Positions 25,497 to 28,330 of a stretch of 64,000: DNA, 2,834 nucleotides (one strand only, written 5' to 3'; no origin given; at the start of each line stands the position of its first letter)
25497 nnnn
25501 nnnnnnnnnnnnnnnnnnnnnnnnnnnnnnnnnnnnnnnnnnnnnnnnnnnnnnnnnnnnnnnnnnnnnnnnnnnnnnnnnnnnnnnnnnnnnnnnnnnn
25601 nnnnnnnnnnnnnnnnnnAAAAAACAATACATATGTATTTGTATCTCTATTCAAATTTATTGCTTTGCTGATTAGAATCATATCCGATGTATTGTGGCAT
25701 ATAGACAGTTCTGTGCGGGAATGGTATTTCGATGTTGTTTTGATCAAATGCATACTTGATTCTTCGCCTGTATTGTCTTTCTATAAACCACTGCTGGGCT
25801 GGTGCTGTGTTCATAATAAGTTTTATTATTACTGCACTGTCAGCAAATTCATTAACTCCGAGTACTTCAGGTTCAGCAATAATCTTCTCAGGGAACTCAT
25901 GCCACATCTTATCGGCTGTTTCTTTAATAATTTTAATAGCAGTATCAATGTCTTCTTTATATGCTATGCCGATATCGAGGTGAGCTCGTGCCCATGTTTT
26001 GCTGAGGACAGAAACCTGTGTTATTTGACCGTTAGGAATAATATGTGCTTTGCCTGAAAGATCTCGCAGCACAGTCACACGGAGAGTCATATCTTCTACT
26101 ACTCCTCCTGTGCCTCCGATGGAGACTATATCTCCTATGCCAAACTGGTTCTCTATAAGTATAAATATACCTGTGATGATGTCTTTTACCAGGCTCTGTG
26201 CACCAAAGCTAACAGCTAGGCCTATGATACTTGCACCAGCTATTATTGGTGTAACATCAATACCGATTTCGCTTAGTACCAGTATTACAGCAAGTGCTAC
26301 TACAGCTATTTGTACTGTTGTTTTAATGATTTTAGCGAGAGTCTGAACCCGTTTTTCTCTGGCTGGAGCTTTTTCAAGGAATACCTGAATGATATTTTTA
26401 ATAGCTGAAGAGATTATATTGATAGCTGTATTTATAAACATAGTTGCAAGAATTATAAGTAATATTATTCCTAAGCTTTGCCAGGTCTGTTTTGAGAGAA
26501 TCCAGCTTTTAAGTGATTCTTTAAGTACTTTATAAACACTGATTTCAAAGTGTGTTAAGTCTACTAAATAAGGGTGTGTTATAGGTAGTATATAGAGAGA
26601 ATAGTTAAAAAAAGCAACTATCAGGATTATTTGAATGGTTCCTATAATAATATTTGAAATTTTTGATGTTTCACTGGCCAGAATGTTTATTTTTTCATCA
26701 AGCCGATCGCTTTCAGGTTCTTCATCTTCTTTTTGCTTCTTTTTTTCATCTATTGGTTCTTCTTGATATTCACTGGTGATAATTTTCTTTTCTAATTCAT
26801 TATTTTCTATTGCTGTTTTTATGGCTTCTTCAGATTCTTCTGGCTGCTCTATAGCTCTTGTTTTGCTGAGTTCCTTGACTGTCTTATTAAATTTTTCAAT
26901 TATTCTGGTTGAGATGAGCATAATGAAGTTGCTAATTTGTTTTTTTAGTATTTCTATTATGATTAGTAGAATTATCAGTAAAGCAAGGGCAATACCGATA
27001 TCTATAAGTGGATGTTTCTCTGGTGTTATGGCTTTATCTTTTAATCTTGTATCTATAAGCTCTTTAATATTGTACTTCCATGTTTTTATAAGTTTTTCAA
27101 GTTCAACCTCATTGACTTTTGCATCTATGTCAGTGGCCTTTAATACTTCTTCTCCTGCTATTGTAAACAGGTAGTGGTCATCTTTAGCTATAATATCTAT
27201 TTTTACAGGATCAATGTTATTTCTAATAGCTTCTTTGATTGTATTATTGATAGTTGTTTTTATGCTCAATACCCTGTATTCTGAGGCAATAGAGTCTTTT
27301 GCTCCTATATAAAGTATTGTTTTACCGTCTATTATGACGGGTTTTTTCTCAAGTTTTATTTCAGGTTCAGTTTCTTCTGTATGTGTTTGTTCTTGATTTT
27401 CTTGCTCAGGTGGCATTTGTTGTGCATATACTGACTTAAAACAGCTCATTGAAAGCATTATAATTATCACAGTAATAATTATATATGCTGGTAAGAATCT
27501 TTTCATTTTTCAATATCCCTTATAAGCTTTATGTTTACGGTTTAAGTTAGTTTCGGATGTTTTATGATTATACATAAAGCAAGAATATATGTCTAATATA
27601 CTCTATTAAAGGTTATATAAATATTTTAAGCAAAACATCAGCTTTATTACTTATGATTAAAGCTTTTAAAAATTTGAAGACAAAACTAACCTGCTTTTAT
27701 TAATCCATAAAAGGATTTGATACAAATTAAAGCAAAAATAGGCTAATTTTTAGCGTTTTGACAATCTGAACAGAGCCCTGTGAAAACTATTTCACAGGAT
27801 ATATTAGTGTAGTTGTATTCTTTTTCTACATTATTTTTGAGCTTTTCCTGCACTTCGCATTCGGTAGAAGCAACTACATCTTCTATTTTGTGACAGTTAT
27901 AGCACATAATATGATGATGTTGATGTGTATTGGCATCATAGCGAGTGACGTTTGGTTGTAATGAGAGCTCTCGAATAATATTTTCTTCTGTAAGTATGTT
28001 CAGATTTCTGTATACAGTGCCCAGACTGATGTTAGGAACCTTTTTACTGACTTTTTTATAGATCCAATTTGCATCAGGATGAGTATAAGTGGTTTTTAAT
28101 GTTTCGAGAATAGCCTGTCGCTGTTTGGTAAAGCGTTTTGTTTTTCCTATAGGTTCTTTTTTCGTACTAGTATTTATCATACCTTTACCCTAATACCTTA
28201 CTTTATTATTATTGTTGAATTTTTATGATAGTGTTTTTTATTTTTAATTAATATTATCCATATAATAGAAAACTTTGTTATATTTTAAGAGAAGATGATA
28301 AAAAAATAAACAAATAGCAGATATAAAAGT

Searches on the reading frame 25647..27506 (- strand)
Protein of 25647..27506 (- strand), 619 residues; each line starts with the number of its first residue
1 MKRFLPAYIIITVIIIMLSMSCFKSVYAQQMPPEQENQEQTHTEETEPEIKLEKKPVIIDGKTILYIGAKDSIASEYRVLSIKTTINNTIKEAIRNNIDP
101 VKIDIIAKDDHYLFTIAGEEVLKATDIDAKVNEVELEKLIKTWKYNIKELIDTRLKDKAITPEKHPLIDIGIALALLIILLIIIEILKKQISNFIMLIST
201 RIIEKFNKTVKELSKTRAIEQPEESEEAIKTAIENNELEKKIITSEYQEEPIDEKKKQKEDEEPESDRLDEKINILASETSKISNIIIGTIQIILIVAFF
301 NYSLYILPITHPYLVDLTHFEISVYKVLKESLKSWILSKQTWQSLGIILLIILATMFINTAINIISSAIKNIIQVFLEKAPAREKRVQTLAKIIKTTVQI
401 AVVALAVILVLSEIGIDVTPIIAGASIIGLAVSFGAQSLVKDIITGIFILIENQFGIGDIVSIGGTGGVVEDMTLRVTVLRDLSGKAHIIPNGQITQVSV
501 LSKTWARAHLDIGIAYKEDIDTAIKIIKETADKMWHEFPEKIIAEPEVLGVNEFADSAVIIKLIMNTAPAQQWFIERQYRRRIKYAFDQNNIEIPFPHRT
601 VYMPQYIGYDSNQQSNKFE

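Call 21: search_protein_families(library=pfam, proteins=[window:25647-27506:-], max_evalue=0.001)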
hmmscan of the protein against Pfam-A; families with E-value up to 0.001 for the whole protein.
window:25647-27506:- (619 aa): 3 families
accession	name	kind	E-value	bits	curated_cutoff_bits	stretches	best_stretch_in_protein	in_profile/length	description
PF00924.24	MS_channel_2nd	-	1e-17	64.4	20.2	1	439-499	2-62/68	Mechanosensitive ion channel, beta-domain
PF21082.3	MS_channel_3rd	-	6.6e-08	33.3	21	1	510-594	3-88/88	Mechanosensitive ion channel MscS, C-terminal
PF21088.3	MS_channel_1st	-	1.1e-06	29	23.1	1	400-437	5-42/42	Mechanosensitive ion channel, transmembrane helices 2/3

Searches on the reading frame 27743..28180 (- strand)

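Call 21: search_protein_families(library=pfam, proteins=[window:27743-28180:-], max_evalue=0.001)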
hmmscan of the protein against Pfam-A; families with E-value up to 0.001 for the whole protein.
window:27743-28180:- (145 aa): 1 family
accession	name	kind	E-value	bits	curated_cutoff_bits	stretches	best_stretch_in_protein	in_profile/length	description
PF01475.25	FUR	-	6.2e-28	97.8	23.1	1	16-132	5-119/121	Ferric uptake regulator family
